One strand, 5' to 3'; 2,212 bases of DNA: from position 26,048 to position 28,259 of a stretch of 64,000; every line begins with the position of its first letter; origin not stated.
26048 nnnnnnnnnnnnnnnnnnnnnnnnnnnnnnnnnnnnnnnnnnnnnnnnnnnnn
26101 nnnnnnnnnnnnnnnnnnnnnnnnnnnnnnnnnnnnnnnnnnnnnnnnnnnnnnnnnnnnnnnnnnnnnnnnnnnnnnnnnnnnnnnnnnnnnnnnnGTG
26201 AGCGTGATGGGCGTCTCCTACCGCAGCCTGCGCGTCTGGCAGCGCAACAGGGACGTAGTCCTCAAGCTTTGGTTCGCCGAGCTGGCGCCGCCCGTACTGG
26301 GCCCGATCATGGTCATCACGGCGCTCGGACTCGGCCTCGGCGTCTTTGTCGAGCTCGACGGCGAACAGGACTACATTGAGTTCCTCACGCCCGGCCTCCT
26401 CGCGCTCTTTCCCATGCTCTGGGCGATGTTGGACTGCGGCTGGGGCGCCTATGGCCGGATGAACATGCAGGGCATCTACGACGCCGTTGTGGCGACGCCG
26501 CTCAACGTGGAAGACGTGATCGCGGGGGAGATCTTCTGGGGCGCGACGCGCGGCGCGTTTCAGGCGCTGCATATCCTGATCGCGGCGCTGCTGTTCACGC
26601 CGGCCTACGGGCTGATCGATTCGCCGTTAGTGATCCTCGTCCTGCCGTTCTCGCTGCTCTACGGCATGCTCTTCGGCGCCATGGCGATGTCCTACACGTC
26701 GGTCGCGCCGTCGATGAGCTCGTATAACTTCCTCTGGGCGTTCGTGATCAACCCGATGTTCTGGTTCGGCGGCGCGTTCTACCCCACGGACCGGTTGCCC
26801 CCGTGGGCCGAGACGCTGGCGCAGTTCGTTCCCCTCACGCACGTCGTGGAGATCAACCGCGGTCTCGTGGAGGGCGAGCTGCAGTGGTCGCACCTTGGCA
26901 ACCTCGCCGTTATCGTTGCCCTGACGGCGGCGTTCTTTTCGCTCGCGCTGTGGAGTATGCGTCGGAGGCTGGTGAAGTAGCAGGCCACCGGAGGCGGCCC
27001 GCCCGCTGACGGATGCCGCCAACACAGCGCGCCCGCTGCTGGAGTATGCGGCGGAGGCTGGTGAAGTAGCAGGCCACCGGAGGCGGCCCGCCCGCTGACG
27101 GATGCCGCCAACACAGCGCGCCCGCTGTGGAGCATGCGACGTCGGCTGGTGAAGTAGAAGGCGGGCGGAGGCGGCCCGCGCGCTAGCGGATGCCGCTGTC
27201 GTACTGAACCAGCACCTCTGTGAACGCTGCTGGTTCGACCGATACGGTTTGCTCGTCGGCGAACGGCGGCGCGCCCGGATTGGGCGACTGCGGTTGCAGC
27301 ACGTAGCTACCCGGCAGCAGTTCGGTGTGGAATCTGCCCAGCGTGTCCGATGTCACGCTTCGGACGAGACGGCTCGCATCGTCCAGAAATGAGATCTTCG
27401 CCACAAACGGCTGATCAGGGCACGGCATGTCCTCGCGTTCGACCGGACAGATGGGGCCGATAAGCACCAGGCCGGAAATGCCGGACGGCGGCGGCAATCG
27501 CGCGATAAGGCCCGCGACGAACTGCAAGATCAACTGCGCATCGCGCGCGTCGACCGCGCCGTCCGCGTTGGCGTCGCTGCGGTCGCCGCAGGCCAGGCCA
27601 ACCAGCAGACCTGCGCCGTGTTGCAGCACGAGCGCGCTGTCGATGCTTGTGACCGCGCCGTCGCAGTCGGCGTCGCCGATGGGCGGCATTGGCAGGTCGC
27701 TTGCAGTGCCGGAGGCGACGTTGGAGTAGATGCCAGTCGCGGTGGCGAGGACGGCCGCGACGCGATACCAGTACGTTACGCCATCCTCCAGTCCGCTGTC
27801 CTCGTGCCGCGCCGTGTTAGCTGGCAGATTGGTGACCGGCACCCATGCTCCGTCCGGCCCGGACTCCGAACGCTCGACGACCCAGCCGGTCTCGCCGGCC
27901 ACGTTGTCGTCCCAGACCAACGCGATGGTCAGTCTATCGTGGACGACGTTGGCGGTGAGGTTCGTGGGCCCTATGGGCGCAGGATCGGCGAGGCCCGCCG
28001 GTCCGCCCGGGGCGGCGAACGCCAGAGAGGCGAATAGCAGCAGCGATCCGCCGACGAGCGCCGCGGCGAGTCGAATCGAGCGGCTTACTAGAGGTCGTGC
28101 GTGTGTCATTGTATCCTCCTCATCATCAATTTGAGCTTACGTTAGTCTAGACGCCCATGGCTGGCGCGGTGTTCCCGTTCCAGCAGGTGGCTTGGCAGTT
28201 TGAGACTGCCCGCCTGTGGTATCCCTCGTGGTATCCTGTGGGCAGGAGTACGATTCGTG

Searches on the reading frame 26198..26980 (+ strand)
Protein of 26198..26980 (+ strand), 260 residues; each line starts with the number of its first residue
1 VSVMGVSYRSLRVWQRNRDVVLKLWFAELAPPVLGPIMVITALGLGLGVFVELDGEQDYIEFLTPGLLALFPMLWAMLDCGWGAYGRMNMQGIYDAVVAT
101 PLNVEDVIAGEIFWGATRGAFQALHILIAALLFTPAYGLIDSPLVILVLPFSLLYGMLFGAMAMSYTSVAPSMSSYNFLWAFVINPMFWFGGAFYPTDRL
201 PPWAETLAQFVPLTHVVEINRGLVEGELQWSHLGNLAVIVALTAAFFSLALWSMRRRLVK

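Call 57: search_protein_families(library=pfam, proteins=[window:26198-26980:+], max_evalue=0.0001)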
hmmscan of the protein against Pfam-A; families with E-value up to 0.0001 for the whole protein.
window:26198-26980:+ (260 aa): 2 families
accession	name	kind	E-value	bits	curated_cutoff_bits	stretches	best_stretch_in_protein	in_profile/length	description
PF01061.29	ABC2_membrane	-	1.5e-18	67.5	26.9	1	25-221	18-207/211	ABC-2 type transporter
PF12698.13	ABC2_membrane_3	-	5.7e-08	32.7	31.6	1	57-252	158-347/347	ABC-2 family transporter protein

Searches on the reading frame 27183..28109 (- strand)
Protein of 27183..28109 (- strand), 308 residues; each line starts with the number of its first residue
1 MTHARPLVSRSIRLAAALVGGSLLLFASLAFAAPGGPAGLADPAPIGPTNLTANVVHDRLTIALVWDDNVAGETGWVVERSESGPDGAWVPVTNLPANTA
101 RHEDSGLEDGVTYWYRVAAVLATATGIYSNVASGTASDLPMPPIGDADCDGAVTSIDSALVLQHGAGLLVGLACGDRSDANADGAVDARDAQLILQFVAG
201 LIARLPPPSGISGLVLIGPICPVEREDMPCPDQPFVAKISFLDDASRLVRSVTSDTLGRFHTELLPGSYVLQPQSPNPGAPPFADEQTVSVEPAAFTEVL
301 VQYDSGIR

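Call 40: search_protein_families(library=pfam, proteins=[window:27183-28109:-], max_evalue=0.01)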
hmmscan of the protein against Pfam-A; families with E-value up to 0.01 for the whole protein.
window:27183-28109:- (308 aa): 2 families
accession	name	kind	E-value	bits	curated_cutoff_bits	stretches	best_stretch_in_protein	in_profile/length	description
PF00404.24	Dockerin_1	-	7.3e-06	26.5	22.9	1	145-195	2-53/57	Dockerin type I domain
PF13620.12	CarboxypepD_reg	-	0.0062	17.3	32.3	0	237-276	17-57/82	Carboxypeptidase regulatory-like domain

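Call 64: search_protein_families(library=ncbifam, proteins=[window:27183-28109:-], max_evalue=0.01)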
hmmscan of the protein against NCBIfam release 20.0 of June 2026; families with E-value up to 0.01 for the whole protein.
window:27183-28109:- (308 aa): 1 family
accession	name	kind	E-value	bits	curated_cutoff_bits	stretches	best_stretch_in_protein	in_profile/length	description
NF049990.1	CellobisidaseCelK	equivalog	0.0052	15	1700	1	143-203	828-887/889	cellulose 1,4-beta-cellobiosidase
